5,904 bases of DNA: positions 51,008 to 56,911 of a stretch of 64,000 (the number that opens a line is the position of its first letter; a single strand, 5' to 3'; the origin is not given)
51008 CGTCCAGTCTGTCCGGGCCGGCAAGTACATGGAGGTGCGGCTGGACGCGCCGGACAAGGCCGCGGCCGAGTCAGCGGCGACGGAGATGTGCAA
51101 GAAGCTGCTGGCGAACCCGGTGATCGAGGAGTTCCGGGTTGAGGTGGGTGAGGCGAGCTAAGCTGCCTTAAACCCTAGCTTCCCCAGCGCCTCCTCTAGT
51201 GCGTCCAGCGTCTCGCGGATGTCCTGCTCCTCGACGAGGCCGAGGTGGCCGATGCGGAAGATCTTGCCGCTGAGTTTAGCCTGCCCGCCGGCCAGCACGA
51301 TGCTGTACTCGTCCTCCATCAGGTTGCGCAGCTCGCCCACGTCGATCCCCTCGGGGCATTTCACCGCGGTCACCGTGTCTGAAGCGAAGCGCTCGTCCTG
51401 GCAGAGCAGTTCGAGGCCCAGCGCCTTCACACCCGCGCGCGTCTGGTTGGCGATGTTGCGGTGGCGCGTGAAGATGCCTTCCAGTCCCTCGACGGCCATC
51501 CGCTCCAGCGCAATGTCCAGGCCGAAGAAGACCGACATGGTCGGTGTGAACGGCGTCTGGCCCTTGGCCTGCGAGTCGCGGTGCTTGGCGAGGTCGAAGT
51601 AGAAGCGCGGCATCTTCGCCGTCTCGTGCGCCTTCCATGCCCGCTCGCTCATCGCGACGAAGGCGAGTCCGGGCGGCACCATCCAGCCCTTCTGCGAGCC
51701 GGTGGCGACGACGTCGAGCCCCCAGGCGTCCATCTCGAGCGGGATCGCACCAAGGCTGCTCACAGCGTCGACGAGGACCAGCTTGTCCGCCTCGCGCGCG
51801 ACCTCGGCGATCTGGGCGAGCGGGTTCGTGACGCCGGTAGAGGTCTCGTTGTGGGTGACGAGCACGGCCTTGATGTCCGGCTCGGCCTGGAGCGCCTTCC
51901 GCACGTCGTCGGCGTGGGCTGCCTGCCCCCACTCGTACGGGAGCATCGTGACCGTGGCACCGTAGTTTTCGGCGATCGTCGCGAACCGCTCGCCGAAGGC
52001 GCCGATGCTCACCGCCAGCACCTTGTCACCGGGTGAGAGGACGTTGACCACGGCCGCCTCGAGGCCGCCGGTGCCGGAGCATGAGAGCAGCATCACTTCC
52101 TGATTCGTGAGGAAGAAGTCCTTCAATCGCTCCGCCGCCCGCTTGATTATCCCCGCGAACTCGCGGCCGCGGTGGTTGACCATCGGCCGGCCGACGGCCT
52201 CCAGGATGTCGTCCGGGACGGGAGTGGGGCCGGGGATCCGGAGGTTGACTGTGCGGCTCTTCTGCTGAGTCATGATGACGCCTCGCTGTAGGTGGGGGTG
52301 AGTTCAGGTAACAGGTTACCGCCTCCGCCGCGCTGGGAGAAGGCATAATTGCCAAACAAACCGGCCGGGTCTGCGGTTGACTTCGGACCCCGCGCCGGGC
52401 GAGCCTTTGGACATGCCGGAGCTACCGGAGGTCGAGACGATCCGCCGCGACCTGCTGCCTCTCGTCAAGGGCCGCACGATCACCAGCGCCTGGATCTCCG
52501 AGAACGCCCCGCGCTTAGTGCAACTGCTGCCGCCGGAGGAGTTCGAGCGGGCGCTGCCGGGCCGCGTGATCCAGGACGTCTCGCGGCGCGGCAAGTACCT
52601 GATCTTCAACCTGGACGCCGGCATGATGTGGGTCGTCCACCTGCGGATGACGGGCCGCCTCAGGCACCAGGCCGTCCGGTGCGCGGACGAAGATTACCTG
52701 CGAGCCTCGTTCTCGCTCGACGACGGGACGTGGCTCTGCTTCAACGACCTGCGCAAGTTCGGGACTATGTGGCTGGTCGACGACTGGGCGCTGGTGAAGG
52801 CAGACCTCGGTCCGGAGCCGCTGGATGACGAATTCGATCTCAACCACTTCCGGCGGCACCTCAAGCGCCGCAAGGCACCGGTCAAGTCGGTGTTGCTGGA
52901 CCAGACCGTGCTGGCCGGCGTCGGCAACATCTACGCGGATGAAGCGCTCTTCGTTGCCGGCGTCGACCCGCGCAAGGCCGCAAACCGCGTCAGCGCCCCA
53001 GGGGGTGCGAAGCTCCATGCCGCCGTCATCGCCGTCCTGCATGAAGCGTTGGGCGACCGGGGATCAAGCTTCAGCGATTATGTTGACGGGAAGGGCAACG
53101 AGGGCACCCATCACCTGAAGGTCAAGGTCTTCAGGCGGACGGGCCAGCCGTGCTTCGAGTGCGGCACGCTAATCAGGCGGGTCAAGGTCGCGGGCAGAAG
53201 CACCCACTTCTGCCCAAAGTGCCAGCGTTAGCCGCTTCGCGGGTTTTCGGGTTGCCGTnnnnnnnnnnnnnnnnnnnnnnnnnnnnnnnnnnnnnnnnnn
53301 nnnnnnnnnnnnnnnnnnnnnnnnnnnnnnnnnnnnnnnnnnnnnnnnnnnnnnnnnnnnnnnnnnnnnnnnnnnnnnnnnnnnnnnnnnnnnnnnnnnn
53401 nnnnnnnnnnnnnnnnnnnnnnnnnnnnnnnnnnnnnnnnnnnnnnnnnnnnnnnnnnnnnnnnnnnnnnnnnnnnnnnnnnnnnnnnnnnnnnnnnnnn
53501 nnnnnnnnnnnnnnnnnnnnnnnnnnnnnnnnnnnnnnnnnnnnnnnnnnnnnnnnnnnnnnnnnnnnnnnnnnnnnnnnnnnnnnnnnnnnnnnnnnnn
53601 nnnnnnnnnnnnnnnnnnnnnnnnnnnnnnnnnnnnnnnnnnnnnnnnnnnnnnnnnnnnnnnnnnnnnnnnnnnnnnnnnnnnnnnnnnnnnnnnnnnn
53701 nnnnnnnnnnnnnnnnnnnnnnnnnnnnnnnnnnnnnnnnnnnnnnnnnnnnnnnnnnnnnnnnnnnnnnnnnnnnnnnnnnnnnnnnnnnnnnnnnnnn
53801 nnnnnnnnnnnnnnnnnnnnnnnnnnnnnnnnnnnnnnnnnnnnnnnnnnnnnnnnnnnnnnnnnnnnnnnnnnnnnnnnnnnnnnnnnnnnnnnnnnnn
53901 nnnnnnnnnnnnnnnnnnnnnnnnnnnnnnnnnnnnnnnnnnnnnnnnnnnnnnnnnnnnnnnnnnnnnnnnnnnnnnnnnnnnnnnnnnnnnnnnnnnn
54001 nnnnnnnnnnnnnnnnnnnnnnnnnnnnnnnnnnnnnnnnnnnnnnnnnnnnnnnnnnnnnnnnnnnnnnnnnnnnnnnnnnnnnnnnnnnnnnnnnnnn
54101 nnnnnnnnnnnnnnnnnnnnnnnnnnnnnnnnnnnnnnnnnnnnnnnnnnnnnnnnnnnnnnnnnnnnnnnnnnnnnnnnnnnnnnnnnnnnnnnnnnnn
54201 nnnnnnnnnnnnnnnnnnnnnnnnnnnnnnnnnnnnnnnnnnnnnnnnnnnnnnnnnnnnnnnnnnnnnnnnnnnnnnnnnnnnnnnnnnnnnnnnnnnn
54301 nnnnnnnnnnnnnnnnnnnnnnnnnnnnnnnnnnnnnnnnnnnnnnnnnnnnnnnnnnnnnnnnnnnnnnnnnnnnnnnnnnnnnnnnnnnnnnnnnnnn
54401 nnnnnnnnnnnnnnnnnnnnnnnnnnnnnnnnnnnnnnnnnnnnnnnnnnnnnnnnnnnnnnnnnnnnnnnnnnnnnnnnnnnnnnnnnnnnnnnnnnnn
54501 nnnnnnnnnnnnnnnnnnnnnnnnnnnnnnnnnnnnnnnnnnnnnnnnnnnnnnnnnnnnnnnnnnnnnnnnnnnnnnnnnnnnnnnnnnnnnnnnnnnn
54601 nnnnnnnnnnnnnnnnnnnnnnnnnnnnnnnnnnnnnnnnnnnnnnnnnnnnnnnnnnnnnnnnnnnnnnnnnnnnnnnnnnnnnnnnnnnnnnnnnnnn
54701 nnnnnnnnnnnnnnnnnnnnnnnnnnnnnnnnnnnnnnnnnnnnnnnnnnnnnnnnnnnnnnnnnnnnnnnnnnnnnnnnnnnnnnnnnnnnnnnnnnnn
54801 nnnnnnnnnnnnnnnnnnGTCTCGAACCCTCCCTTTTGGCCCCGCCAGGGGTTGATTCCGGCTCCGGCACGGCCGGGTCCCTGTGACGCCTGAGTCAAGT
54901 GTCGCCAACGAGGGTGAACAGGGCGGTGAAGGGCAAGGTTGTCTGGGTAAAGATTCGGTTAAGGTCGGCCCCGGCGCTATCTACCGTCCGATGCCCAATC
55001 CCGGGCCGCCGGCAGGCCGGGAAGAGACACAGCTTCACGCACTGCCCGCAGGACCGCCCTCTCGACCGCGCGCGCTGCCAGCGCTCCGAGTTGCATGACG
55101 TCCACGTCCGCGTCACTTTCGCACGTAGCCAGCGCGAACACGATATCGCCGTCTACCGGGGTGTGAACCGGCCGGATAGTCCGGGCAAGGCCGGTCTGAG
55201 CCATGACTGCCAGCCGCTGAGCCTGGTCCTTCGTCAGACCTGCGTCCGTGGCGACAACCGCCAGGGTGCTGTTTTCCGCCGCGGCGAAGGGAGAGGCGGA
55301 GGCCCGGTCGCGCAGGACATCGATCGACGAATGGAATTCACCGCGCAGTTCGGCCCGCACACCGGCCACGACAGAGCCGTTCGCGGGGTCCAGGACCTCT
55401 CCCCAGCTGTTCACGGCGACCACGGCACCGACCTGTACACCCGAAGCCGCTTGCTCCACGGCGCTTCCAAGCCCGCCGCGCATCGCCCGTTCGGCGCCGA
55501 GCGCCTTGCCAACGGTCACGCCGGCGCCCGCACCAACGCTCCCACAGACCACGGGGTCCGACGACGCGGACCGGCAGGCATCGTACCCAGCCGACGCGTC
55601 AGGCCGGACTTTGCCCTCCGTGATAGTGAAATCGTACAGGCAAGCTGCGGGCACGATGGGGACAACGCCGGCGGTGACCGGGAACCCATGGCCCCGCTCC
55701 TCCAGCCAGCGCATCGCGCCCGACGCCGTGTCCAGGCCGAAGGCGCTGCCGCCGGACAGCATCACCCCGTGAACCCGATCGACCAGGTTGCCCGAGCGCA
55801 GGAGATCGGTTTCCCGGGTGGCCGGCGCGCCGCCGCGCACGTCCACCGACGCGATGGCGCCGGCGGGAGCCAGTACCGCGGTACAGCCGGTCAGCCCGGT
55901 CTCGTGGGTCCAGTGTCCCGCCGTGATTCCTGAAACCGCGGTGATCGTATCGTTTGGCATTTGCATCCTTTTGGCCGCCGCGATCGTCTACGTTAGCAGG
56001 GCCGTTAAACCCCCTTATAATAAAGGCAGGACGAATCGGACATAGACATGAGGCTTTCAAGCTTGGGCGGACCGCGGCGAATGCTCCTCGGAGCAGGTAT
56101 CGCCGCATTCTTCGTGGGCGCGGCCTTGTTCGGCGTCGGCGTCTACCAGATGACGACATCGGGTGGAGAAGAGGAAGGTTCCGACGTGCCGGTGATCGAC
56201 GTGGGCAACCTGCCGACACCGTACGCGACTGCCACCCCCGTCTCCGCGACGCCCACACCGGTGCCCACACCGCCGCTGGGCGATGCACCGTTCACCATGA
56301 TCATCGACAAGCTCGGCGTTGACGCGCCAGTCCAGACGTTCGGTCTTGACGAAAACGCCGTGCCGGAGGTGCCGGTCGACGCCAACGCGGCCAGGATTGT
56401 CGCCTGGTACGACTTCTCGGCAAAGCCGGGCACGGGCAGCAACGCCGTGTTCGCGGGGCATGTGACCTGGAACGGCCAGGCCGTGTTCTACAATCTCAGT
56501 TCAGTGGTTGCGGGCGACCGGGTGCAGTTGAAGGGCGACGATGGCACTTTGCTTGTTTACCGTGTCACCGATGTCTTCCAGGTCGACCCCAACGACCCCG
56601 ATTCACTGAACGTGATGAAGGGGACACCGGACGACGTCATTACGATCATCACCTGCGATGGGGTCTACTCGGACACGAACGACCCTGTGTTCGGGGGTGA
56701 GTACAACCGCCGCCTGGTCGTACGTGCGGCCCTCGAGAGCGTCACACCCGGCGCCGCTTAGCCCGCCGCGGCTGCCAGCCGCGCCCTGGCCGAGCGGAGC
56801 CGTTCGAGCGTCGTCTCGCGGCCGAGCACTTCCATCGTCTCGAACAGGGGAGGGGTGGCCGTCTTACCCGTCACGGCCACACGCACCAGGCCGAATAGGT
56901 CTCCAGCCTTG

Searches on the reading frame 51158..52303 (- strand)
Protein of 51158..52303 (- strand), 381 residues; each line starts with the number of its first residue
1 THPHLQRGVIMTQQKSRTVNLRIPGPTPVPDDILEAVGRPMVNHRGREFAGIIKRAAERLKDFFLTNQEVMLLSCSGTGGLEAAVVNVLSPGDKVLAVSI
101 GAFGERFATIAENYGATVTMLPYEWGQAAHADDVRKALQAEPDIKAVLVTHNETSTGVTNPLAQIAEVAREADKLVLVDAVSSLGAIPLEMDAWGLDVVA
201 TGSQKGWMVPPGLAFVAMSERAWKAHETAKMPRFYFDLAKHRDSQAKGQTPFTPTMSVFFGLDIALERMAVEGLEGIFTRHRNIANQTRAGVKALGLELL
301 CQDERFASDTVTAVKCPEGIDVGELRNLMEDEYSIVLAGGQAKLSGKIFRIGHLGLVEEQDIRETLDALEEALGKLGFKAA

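Call 49: search_protein_families(library=pfam, proteins=[window:51158-52303:-], max_evalue=0.0001)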
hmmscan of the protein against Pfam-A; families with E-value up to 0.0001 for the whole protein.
window:51158-52303:- (381 aa): 2 families
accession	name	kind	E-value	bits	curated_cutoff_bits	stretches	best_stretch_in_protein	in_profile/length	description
PF00266.25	Aminotran_5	-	1.9e-27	96.6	21.5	1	37-341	30-339/371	Aminotransferase class-V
PF01212.27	Beta_elim_lyase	-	7.2e-05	22.7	27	1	65-231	44-215/288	Beta-eliminating lyase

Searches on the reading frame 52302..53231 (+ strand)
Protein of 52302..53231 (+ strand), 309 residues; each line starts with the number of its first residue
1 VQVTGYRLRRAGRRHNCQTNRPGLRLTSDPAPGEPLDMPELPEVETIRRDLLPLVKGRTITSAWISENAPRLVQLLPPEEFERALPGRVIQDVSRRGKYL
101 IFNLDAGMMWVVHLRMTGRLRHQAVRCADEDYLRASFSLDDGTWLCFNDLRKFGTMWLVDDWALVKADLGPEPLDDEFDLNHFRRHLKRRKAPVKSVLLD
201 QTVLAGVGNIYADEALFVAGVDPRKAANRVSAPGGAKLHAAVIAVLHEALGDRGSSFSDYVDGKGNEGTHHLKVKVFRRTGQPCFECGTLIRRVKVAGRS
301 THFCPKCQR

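Call 49: search_protein_families(library=pfam, proteins=[window:52302-53231:+], max_evalue=0.0001)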
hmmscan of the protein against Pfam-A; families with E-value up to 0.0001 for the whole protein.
window:52302-53231:+ (309 aa): 3 families
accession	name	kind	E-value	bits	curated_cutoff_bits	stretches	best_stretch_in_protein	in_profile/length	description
PF01149.29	Fapy_DNA_glyco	-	7e-34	117.4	25.5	1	38-156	1-117/117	Formamidopyrimidine-DNA glycosylase N-terminal domain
PF06831.19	H2TH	-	3.4e-26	91.5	34.7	1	169-256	1-88/93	Formamidopyrimidine-DNA glycosylase H2TH domain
PF06827.20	zf-FPG_IleRS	-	4.1e-09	36.5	21.3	1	281-308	1-28/30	Zinc finger found in FPG and IleRS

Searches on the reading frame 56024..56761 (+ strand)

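Call 49: search_protein_families(library=pfam, proteins=[window:56024-56761:+], max_evalue=0.0001)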
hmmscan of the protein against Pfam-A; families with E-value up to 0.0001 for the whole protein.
window:56024-56761:+ (245 aa): 1 family
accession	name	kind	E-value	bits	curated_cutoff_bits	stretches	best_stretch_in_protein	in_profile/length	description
PF04203.18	Sortase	-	1.1e-21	77.3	26.6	1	93-237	2-124/125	Sortase domain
